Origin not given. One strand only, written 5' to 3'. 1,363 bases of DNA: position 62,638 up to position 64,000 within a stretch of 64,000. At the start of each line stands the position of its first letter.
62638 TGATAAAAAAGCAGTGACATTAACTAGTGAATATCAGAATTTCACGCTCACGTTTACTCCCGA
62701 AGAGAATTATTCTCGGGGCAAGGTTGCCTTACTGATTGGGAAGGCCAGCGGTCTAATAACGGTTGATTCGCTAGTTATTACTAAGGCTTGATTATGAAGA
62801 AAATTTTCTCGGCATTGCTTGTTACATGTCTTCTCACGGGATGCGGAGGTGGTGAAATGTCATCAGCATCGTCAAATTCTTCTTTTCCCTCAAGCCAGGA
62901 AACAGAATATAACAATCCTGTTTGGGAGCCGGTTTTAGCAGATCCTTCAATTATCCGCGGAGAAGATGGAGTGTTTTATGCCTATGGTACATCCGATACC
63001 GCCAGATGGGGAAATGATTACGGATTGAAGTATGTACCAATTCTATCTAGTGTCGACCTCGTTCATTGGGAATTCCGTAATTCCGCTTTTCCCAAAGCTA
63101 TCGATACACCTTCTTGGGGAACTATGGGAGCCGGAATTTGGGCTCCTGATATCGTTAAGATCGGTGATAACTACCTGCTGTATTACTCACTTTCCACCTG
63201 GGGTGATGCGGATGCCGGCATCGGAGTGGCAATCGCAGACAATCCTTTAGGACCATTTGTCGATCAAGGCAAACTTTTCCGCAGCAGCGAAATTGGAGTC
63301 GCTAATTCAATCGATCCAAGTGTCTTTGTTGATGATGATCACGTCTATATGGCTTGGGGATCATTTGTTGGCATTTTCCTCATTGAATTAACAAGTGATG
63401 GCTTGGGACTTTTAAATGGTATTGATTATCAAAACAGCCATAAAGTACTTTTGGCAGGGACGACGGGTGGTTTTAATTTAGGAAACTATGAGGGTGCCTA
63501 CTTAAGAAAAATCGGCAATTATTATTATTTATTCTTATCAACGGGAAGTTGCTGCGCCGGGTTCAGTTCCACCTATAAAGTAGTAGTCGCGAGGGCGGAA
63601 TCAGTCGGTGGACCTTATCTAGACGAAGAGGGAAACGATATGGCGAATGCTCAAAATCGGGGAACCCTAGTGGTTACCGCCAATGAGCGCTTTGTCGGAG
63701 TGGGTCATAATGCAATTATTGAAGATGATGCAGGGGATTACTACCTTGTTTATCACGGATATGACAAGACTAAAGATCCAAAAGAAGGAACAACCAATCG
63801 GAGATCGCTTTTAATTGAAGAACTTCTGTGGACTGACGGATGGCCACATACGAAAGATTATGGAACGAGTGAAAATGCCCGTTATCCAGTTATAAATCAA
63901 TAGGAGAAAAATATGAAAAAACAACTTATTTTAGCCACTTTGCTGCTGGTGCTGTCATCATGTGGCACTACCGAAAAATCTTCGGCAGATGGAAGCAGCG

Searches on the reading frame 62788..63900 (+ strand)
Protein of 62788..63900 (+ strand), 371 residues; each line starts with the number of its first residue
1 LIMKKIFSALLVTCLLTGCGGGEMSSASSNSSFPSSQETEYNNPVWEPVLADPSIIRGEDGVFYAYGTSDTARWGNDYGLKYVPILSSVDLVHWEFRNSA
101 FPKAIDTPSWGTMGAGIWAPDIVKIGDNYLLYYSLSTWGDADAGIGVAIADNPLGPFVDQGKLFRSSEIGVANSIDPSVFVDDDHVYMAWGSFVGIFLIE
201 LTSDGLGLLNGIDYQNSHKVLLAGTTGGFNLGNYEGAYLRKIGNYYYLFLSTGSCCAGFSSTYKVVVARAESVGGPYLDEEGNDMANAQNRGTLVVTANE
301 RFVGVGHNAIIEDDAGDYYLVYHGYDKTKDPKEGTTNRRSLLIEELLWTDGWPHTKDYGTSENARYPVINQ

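Call 78: search_protein_families(library=pfam, proteins=[window:62788-63900:+], max_evalue=0.00001)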
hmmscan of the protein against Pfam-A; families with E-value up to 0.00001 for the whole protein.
window:62788-63900:+ (371 aa): 1 family
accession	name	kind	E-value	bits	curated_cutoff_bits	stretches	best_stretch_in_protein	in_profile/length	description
PF04616.20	Glyco_hydro_43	-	4.3e-56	190.8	32.2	1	41-353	1-288/288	Glycosyl hydrolases family 43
